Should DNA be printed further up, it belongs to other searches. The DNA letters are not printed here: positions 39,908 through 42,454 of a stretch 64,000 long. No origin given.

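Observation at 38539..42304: Mycobacterial-style aftB-ubiA-PAP2 synteny: lipid-linked pentofuranose donor pathway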

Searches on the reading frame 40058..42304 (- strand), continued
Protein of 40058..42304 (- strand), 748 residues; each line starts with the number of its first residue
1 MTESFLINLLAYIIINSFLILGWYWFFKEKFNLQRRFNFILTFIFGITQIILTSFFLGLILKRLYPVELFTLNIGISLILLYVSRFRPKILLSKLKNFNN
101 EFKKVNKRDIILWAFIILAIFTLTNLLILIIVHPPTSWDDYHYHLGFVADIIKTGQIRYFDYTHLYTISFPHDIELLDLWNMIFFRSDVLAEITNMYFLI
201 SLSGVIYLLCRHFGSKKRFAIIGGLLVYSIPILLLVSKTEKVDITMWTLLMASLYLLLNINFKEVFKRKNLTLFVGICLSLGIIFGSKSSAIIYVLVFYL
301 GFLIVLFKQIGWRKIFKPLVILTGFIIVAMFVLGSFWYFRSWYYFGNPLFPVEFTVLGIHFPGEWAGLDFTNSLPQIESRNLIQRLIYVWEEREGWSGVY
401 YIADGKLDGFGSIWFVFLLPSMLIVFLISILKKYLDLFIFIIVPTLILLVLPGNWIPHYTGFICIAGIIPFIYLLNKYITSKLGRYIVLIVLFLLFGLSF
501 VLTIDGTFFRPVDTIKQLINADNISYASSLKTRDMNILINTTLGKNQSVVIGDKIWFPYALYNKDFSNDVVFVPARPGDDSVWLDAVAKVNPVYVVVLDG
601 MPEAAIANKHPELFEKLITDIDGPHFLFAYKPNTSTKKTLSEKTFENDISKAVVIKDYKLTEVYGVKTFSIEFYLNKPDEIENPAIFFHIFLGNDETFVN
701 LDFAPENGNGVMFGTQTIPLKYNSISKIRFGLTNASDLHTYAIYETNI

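Call 95: get_annotated_region(hit=H28, flank=10000)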
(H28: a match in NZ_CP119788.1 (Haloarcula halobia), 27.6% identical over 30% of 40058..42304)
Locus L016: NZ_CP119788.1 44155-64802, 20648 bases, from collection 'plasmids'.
description: Haloarcula halobia strain XH51 plasmid unnamed1, complete sequence
organism: Haloarcula halobia (NCBI taxid 3033388)
taxonomy: Archaea; Euryarchaeota; Halobacteria; Halobacteriales; Haloarculaceae; Haloarcula; Haloarcula halobia
host: -; source: cell culture,sediment; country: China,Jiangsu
typing (MOB-suite, as given by PLSDB): non-mobilizable
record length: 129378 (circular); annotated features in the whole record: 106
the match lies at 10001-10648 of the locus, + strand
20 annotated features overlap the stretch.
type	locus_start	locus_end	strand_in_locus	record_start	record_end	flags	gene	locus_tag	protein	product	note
CDS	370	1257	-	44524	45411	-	-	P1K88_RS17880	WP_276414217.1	glycosyltransferase family 2 protein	-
CDS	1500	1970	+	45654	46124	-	-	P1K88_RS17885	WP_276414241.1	dTDP-4-dehydrorhamnose 3,5-epimerase family protein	-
CDS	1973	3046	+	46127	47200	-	-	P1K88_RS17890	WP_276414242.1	glucose-1-phosphate thymidylyltransferase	GO:0000271 - polysaccharide biosynthetic process [Evidence IEA]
CDS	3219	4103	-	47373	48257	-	rfbD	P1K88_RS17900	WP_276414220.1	dTDP-4-dehydrorhamnose reductase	GO:0019305 - dTDP-rhamnose biosynthetic process [Evidence IEA]; GO:0009243 - O antigen biosynthetic process [Evidence ...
CDS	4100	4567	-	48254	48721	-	-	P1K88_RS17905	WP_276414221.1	NUDIX domain-containing protein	-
CDS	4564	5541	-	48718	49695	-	-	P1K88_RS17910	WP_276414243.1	NAD-dependent epimerase/dehydratase family protein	-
CDS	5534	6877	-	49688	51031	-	-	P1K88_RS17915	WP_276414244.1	nucleotide sugar dehydrogenase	GO:0000271 - polysaccharide biosynthetic process [Evidence IEA]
CDS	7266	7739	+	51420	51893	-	-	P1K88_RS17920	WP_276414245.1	hypothetical protein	-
CDS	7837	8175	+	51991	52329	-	-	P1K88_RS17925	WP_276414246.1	hypothetical protein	-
CDS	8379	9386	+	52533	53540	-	-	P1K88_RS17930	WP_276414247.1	glycosyltransferase family A protein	-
CDS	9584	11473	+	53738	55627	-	-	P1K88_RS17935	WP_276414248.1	hypothetical protein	-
CDS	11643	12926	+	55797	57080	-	-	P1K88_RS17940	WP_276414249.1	glycosyltransferase family 2 protein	-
CDS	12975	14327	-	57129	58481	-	-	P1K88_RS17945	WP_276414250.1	sulfatase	-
CDS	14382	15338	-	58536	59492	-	-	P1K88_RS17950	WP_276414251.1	lysylphosphatidylglycerol synthase transmembrane domain-containing protein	-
CDS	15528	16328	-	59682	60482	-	-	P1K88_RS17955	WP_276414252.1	formyltransferase family protein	GO:0009058 - biosynthetic process [Evidence IEA]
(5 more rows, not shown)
